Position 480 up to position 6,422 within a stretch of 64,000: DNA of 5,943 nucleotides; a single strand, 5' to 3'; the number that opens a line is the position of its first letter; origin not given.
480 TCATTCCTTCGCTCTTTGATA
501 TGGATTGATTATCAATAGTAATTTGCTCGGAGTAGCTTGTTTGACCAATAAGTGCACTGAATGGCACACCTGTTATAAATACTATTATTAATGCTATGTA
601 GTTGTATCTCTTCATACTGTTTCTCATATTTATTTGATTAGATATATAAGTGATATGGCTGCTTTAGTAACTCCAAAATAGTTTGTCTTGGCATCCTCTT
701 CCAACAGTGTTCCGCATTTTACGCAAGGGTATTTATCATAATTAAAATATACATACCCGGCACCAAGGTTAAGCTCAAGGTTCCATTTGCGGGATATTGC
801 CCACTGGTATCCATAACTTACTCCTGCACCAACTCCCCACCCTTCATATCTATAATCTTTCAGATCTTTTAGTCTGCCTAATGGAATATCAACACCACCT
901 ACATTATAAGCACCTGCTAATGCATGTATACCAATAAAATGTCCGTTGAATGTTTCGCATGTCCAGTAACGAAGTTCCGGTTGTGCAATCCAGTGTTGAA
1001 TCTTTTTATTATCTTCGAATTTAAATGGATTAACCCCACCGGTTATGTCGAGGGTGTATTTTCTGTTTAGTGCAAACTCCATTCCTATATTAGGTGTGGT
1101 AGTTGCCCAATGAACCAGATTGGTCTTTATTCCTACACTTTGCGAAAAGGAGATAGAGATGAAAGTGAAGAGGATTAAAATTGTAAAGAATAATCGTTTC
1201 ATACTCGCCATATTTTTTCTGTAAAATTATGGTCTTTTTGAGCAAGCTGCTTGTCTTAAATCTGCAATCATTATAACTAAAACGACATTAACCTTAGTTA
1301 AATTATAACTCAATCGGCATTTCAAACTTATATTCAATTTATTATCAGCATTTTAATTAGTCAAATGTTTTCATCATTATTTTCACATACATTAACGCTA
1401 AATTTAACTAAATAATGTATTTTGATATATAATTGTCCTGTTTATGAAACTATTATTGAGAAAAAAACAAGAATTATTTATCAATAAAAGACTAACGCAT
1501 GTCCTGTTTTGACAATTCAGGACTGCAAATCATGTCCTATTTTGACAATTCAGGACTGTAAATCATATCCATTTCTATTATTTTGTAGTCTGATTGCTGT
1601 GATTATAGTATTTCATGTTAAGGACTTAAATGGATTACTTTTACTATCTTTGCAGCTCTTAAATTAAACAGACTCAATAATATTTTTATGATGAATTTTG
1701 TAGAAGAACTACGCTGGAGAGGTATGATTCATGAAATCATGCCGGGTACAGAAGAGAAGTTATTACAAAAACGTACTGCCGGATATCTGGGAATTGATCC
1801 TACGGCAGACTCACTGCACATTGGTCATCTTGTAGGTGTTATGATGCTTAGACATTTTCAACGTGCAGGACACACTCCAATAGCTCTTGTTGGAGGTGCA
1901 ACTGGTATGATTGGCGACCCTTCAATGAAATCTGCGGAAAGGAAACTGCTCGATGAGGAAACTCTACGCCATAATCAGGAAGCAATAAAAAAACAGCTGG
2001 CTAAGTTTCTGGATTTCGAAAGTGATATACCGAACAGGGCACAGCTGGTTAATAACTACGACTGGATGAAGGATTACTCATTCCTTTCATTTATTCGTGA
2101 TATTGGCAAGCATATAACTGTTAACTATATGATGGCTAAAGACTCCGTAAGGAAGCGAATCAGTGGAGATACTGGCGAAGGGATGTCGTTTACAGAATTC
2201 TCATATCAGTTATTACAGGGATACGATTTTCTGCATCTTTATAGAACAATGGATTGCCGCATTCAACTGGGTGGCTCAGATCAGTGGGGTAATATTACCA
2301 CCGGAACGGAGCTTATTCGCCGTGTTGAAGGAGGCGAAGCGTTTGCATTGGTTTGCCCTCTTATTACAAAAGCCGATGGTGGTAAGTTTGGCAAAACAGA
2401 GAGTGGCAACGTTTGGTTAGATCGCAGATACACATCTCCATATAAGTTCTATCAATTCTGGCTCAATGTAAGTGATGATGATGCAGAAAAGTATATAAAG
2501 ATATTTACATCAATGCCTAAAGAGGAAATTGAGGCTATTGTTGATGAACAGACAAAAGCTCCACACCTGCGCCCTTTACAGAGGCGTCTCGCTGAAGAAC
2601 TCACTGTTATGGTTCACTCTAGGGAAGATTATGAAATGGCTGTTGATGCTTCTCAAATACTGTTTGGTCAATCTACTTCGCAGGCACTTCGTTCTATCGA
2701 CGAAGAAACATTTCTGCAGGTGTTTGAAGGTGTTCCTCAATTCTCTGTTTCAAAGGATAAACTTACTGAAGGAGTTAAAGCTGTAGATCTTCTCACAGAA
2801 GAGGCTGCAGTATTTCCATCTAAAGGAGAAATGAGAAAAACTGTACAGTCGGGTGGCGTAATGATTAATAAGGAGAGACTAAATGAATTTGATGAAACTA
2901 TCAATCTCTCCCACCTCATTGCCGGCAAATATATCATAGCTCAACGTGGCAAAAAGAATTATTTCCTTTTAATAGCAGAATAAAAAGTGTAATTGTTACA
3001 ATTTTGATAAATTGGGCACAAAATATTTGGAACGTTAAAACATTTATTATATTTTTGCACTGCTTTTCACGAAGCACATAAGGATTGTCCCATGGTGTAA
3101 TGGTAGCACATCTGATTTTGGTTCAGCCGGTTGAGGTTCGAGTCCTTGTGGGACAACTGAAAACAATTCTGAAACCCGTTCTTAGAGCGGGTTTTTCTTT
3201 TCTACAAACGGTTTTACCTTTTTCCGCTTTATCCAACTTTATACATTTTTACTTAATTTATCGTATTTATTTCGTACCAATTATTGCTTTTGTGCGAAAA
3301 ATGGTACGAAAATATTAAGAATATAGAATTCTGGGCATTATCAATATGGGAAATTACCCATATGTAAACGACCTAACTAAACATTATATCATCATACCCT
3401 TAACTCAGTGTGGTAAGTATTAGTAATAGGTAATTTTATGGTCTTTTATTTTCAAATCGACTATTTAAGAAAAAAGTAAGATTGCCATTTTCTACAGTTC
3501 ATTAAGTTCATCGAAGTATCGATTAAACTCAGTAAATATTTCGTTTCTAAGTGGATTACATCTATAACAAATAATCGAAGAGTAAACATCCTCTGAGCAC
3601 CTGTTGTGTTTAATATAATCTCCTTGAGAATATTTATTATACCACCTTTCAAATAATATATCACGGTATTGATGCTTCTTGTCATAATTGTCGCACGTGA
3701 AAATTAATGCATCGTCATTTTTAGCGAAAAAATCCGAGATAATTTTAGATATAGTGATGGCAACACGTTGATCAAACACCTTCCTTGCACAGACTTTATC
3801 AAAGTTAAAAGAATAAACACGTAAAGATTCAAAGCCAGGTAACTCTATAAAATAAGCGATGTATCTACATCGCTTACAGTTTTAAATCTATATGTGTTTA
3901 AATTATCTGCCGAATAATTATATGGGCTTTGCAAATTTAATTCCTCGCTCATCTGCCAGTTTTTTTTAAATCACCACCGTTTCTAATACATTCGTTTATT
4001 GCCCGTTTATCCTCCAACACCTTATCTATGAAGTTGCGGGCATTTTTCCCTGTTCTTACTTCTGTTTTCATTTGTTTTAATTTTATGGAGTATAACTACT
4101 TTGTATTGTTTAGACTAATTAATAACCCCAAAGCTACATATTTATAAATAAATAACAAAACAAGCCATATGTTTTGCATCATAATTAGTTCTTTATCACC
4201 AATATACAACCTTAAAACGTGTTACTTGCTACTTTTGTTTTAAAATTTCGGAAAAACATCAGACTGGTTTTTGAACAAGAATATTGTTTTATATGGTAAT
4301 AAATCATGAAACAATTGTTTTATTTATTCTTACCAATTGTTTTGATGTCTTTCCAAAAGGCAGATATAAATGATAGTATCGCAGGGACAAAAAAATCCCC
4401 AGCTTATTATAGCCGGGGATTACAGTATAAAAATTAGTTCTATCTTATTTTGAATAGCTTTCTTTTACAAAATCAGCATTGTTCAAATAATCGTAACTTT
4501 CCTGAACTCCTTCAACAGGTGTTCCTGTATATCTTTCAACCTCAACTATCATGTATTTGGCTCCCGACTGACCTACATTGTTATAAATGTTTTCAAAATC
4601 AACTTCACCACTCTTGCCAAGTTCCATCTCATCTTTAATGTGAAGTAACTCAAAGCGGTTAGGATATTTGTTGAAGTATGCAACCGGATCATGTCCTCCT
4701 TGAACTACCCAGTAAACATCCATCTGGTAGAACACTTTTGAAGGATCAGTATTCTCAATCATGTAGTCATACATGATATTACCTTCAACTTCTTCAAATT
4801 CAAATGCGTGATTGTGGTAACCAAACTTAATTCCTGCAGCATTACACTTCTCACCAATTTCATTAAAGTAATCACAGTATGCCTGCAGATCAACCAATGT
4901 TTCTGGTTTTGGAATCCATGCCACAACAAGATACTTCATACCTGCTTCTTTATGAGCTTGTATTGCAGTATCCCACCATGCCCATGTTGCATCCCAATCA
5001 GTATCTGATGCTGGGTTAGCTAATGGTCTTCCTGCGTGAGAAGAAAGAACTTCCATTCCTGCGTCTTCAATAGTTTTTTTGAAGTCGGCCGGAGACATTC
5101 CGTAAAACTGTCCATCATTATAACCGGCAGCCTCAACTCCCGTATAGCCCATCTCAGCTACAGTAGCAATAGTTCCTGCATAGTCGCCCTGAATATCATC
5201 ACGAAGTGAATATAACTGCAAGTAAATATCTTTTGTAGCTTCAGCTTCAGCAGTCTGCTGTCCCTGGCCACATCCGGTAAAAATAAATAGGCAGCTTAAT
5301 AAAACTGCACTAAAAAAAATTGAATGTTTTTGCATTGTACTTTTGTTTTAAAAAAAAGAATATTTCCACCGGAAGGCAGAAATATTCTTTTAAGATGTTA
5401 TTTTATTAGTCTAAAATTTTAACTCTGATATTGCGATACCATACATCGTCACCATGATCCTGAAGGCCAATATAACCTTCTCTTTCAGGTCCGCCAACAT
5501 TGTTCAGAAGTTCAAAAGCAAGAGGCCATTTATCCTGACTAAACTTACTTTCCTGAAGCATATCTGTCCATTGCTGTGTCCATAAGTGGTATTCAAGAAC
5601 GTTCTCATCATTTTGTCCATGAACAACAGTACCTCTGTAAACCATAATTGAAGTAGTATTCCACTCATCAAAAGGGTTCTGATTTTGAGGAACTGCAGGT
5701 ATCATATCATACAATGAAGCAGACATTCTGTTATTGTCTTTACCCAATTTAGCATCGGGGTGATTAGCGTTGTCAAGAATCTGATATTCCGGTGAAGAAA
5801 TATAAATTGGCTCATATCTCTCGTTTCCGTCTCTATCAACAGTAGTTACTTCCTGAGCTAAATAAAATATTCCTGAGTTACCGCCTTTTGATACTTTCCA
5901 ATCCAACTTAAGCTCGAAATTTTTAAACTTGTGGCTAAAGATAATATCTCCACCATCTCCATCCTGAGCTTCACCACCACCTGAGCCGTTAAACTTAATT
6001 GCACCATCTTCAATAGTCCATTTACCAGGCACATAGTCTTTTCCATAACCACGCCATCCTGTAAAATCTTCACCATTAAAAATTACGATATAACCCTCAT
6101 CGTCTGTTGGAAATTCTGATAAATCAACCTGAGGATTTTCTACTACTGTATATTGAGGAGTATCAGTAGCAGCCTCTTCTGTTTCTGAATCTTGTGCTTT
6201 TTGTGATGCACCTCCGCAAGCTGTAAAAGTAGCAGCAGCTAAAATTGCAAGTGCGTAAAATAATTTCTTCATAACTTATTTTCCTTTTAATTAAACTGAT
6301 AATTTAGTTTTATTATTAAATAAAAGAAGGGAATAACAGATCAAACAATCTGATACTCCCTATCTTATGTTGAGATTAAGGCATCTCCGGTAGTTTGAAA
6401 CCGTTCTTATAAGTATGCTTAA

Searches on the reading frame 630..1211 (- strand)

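Call 56: search_protein_families(library=pfam, max_evalue=0.00001, proteins=[window:630-1211:-])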
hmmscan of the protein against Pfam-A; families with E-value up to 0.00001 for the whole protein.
window:630-1211:- (193 aa): 1 family
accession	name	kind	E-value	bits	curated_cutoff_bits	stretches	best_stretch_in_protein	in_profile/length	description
PF12099.14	DUF3575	-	2.3e-76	255.5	21.1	1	10-192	3-177/177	Protein of unknown function (DUF3575)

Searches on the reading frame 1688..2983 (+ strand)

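Call 56: search_protein_families(library=pfam, max_evalue=0.00001, proteins=[window:1688-2983:+])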
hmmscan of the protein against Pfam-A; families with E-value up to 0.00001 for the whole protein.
window:1688-2983:+ (431 aa): 2 families
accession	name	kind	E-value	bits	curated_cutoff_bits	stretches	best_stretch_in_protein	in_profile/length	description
PF00579.31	tRNA-synt_1b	-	3.1e-82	276.6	21.1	1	28-326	4-291/292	tRNA synthetases class I (W and Y)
PF22421.1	SYY_C-terminal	-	8.8e-17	61.2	27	1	343-428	3-83/83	Tyrosine--tRNA ligase SYY-like C-terminal domain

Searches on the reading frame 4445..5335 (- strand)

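Call 56: search_protein_families(library=pfam, max_evalue=0.00001, proteins=[window:4445-5335:-])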
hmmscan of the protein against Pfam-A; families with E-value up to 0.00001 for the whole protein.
window:4445-5335:- (296 aa): 1 family
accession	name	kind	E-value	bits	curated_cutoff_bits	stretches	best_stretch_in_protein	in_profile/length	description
PF01261.30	AP_endonuc_2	-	9.1e-22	78.4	31.1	1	57-286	2-248/249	Xylose isomerase-like TIM barrel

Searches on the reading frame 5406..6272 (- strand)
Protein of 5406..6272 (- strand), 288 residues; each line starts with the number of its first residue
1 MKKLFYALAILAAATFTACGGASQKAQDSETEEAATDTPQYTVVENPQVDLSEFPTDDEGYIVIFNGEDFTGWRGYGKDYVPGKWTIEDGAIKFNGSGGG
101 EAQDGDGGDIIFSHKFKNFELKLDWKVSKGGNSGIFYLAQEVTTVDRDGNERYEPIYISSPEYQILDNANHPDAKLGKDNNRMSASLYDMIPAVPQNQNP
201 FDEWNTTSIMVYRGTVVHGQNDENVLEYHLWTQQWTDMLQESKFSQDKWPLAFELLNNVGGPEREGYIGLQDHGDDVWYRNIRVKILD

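Call 56: search_protein_families(library=pfam, max_evalue=0.00001, proteins=[window:5406-6272:-])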
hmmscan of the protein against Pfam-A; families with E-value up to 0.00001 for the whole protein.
window:5406-6272:- (288 aa): 1 family
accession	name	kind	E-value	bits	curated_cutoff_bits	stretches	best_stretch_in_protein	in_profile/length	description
PF06439.18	3keto-disac_hyd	-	2.9e-46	158.3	26.8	1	60-285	1-187/187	3-keto-disaccharide hydrolase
